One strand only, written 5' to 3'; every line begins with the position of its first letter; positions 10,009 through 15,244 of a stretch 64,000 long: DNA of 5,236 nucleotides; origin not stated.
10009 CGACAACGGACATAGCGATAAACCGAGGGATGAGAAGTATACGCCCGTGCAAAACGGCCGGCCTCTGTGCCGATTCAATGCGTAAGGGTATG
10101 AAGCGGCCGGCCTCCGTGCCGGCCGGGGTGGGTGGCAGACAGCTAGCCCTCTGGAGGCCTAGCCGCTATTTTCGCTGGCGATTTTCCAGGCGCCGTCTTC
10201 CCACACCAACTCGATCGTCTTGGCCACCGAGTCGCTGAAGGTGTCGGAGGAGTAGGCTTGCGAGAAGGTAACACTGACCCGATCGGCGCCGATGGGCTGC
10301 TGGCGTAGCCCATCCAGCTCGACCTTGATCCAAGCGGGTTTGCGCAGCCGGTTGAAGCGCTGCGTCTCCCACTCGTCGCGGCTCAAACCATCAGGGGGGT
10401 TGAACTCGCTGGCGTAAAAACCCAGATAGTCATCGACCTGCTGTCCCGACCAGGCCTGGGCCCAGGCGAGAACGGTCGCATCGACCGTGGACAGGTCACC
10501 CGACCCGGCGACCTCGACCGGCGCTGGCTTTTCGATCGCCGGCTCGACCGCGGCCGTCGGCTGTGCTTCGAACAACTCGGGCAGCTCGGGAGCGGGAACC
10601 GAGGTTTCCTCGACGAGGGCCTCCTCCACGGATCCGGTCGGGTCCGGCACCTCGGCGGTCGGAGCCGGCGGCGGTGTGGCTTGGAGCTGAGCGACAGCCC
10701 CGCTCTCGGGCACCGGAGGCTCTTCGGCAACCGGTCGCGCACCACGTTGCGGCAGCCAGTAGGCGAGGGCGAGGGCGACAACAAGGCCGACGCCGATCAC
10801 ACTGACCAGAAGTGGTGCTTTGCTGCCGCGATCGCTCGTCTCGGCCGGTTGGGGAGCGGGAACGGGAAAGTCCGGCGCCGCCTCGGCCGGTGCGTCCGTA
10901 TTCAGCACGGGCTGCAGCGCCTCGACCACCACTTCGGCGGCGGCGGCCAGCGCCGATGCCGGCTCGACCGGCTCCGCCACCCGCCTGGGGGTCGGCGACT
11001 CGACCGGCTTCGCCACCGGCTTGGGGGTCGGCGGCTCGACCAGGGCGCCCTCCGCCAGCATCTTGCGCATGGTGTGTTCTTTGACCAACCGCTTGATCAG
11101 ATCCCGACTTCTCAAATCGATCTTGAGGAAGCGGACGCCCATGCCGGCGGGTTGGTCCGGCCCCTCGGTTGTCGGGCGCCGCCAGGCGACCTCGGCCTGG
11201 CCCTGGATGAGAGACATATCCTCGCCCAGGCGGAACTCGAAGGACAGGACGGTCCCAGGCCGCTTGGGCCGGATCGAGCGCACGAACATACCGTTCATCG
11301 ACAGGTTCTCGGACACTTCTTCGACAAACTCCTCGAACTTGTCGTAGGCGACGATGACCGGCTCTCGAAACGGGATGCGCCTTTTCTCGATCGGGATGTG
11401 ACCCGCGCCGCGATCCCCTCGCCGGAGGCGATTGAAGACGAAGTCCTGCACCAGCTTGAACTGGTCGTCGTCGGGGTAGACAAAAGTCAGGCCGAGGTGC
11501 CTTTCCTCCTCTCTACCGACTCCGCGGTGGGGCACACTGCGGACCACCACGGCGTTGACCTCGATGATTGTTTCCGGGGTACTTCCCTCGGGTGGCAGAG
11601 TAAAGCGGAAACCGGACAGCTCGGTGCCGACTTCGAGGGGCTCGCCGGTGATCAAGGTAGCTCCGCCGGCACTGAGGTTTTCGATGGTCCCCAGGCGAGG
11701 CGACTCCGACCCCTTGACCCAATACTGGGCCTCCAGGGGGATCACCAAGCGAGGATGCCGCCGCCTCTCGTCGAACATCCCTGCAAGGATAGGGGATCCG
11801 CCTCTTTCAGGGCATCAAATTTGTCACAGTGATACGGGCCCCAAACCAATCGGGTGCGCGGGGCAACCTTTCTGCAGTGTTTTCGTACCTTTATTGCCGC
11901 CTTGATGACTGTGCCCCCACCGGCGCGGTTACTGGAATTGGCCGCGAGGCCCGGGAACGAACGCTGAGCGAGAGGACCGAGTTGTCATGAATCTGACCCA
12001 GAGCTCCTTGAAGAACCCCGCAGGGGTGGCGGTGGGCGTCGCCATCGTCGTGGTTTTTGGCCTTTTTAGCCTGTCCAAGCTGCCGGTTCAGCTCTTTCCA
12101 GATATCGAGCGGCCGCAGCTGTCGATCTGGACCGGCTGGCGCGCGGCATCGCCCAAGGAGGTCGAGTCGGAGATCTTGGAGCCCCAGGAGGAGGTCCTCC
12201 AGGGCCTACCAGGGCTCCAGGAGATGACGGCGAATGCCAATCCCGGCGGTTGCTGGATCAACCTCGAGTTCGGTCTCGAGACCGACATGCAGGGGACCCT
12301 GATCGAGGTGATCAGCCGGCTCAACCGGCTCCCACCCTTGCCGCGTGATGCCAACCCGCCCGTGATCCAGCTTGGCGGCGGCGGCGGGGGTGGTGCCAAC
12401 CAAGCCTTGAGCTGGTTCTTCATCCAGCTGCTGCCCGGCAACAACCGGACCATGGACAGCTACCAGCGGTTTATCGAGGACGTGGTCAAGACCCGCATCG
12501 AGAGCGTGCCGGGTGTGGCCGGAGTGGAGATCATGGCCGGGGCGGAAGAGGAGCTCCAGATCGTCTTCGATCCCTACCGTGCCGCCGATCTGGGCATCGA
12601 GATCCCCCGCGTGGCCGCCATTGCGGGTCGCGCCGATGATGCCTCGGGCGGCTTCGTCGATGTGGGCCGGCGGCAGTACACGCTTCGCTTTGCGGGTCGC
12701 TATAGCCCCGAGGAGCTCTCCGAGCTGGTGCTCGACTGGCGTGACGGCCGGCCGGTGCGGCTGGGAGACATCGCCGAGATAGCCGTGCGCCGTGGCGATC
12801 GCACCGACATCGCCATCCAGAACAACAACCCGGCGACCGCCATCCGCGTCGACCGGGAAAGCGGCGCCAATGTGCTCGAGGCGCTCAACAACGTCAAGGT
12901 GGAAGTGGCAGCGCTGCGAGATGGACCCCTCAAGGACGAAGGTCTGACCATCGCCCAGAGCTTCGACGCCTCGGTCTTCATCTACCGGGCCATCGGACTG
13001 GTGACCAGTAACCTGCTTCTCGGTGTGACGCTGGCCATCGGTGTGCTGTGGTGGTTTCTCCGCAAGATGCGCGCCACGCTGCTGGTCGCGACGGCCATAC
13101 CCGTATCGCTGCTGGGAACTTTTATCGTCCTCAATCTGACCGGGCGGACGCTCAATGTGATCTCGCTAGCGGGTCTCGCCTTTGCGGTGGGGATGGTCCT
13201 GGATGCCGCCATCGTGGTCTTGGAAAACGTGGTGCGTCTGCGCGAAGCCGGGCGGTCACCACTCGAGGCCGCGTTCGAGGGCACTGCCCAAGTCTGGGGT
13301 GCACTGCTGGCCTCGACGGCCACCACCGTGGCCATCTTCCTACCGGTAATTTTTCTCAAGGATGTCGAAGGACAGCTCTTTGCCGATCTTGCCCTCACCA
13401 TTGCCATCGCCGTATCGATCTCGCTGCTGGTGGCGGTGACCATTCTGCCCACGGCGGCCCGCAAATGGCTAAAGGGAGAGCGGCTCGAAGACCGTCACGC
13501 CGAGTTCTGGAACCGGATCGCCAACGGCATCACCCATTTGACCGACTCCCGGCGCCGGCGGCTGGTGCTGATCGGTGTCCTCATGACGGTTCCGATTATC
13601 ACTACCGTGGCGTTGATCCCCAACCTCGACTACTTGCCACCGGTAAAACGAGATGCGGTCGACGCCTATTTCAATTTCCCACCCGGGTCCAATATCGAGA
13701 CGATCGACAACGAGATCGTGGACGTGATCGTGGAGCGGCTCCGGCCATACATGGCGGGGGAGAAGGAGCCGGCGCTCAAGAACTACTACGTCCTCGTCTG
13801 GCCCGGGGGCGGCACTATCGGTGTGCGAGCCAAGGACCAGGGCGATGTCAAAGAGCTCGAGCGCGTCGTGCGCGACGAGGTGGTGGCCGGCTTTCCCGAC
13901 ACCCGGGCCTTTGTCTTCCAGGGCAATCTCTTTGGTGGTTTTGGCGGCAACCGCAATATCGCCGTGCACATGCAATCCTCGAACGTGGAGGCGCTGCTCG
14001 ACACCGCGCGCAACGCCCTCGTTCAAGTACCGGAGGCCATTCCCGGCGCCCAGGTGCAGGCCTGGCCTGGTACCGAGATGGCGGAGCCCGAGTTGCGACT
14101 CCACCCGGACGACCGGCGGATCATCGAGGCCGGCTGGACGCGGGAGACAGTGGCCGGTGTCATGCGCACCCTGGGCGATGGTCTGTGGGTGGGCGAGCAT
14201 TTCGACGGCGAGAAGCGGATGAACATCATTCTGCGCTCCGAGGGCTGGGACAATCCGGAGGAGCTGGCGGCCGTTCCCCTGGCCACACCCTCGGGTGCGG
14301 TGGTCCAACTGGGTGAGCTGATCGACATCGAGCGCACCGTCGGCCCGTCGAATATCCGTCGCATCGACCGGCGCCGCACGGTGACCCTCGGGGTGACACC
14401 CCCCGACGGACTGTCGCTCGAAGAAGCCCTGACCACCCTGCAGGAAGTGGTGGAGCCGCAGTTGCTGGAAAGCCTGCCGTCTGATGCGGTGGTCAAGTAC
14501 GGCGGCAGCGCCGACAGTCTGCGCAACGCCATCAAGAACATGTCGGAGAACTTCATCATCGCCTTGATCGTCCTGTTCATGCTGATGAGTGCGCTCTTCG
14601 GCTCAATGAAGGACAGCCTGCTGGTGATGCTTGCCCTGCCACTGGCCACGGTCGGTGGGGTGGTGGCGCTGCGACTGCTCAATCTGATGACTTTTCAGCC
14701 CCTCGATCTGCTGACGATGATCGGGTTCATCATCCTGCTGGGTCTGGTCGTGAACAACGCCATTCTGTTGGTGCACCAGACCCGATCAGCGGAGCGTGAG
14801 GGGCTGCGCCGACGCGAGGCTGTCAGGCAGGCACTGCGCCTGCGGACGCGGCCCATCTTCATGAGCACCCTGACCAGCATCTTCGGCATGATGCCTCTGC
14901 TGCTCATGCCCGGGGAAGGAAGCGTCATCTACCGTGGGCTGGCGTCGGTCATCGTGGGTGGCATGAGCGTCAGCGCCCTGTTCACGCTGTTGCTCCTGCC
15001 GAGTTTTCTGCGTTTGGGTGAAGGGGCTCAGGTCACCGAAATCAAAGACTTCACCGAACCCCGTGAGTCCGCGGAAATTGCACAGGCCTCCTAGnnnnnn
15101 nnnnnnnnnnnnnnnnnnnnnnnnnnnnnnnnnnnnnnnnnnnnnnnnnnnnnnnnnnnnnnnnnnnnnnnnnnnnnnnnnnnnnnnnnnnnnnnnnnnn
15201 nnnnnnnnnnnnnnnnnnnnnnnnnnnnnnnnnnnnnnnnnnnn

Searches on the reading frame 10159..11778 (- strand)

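Call 63: search_protein_families(library=pfam, proteins=[window:10159-11778:-], max_evalue=0.00001)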
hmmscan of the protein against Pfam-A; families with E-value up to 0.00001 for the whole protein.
window:10159-11778:- (539 aa): 2 families
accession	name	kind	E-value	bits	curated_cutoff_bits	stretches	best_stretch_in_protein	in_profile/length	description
PF07238.19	PilZ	-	1.5e-23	83.5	22.5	2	133-233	6-101/102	PilZ domain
PF24125.1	Cds6_C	-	1e-13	52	27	1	433-536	3-110/111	Cds6 C-terminal NTF2-like domain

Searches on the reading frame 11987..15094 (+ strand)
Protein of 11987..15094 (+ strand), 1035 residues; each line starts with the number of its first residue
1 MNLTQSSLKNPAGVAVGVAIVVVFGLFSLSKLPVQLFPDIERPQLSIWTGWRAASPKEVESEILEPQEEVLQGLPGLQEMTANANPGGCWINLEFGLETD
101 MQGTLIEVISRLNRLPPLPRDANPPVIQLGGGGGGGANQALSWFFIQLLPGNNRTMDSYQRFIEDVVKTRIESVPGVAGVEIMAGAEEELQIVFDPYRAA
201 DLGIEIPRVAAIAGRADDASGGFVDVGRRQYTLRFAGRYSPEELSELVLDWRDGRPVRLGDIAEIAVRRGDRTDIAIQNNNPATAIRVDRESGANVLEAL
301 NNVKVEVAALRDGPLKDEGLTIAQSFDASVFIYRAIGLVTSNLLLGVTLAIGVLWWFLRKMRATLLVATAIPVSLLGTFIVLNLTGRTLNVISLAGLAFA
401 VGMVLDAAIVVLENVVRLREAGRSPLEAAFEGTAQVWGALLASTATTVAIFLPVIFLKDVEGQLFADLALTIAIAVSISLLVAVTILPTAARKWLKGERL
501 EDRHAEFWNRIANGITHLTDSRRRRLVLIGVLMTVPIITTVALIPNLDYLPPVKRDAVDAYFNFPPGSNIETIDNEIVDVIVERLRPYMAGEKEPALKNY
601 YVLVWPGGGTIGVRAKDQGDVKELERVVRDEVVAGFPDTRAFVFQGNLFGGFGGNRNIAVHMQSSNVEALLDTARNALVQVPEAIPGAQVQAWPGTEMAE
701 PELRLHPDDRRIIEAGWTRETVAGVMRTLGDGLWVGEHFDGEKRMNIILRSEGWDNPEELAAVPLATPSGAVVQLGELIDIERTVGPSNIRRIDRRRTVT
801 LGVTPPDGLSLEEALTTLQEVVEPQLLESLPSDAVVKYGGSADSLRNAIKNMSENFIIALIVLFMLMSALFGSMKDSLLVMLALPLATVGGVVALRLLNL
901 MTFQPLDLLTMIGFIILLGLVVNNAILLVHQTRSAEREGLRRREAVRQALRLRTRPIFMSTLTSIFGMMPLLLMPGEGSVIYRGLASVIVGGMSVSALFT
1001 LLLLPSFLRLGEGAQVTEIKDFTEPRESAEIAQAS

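Call 63: search_protein_families(library=pfam, proteins=[window:11987-15094:+], max_evalue=0.00001)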
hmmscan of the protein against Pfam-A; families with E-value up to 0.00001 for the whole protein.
window:11987-15094:+ (1035 aa): 2 families
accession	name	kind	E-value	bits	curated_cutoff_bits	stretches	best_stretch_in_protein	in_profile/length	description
PF00873.25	ACR_tran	-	2.2e-177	592.2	28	1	5-1008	3-1017/1021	AcrB/AcrD/AcrF family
PF03176.21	MMPL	-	5.7e-12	45.7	20.5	1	853-1010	146-301/333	MMPL family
